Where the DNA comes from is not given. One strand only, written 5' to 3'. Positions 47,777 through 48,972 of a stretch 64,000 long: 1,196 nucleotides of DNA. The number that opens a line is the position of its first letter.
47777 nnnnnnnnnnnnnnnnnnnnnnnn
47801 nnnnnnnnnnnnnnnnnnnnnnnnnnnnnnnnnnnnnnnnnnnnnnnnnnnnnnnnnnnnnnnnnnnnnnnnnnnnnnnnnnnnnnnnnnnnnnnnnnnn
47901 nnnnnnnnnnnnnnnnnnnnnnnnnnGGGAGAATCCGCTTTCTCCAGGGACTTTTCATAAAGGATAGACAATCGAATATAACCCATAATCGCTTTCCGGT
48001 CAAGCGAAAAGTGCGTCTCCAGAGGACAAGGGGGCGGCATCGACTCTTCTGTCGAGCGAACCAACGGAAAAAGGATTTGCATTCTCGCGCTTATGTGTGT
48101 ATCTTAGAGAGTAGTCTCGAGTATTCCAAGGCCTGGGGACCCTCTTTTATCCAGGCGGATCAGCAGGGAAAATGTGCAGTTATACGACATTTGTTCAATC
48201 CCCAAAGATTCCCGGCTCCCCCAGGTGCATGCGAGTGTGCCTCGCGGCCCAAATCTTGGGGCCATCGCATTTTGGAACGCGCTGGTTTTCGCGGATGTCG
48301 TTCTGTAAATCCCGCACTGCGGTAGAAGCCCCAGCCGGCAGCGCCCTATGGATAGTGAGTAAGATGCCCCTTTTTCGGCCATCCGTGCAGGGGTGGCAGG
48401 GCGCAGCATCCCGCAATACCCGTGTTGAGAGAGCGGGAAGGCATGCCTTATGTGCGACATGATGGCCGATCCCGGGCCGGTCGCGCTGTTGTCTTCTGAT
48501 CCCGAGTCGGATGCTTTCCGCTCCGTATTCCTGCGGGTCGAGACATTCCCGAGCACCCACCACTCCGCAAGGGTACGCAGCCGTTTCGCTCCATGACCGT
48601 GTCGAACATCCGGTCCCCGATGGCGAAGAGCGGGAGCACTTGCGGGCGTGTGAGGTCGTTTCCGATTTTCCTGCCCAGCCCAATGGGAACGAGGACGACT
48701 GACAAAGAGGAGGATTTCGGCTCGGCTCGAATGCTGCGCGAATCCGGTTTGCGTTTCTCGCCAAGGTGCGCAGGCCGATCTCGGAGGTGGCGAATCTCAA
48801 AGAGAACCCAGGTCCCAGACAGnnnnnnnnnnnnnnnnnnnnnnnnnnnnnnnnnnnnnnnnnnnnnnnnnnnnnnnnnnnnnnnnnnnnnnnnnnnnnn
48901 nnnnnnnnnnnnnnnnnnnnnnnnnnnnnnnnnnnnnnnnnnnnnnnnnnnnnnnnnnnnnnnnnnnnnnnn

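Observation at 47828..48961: A 1.1 kb non-coding region at a perfect gene-strand switch: candidate replication origin and/or unannotated ncRNA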

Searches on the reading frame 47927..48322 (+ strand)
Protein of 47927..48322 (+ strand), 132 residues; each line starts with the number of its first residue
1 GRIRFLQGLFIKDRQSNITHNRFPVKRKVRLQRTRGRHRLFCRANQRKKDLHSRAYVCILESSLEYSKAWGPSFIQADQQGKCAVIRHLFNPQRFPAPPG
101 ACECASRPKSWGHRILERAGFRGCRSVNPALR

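Call 31: search_protein_families(library=pfam, max_evalue=10, proteins=[window:47927-48322:+])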
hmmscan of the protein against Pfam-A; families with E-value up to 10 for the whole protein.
seq(132 aa): 0 families

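Call 38: search_protein_families(library=phrogs, max_evalue=1, proteins=[window:47927-48322:+])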
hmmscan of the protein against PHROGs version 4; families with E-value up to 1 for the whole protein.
seq(132 aa): 0 families

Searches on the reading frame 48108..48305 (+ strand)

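Call 38: search_protein_families(library=phrogs, max_evalue=1, proteins=[window:48108-48305:+])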
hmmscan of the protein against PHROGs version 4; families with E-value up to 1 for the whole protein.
seq(66 aa): 1 family
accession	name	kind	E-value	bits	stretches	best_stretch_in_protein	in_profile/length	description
phrog_1845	-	unknown function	0.26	12.7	1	17-45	41-69/93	-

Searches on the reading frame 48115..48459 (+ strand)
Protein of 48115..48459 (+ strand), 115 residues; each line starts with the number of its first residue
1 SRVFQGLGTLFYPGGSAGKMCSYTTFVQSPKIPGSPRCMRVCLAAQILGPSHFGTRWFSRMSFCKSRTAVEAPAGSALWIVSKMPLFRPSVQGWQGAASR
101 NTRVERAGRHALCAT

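Call 31: search_protein_families(library=pfam, max_evalue=10, proteins=[window:48115-48459:+])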
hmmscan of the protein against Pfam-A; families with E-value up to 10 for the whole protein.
seq(115 aa): 0 families

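Call 38: search_protein_families(library=phrogs, max_evalue=1, proteins=[window:48115-48459:+])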
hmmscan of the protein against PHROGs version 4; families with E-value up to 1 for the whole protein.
seq(115 aa): 0 families
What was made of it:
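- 48106..48358 (.): Unassigned 253 nt (GC 0.56). This is where synteny with relatives breaks. No Pfam or PHROG hit (calls 31, 38).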

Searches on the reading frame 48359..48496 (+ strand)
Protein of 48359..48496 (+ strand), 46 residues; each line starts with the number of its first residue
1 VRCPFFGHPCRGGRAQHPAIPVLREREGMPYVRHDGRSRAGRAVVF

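Call 71: search_protein_families(library=pfam, max_evalue=1, proteins=[window:48359-48496:+])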
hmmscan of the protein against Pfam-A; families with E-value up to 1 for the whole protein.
seq(46 aa): 0 families

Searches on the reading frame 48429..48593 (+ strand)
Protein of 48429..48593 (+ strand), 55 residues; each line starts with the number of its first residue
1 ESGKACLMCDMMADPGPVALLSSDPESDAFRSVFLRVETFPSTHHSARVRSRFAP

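Call 49: search_protein_families(library=pfam, max_evalue=1, proteins=[window:48450-48593:+])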
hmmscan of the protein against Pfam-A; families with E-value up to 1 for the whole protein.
seq(48 aa): 0 families

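Call 69: search_protein_representatives(protein=window:48429-48593:+)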
Query: 55 residues. Proteins with E-value up to 0.001 (for the whole library): 0; up to 1e-10: 0; up to 1e-30: 0. The best 0 are listed.
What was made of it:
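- The single 55-aa raw frame found nothing among 1.84 billion representative proteins (call 69).
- Tried and rejected: The raw 55-aa frame gave 0 hits against 1.84 billion representative proteins (call 69).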

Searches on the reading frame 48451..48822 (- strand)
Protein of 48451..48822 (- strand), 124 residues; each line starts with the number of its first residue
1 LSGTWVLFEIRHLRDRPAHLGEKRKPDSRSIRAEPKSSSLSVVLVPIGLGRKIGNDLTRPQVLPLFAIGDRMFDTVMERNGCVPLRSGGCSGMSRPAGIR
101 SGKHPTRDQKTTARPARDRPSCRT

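Call 31: search_protein_families(library=pfam, max_evalue=10, proteins=[window:48451-48822:-])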
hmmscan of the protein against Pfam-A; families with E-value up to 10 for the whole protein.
seq(124 aa): 0 families

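Call 38: search_protein_families(library=phrogs, max_evalue=1, proteins=[window:48451-48822:-])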
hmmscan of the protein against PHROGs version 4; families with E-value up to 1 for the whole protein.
seq(124 aa): 1 family
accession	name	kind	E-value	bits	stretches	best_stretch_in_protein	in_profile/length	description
phrog_20222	-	unknown function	0.19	13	1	48-88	20-62/74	-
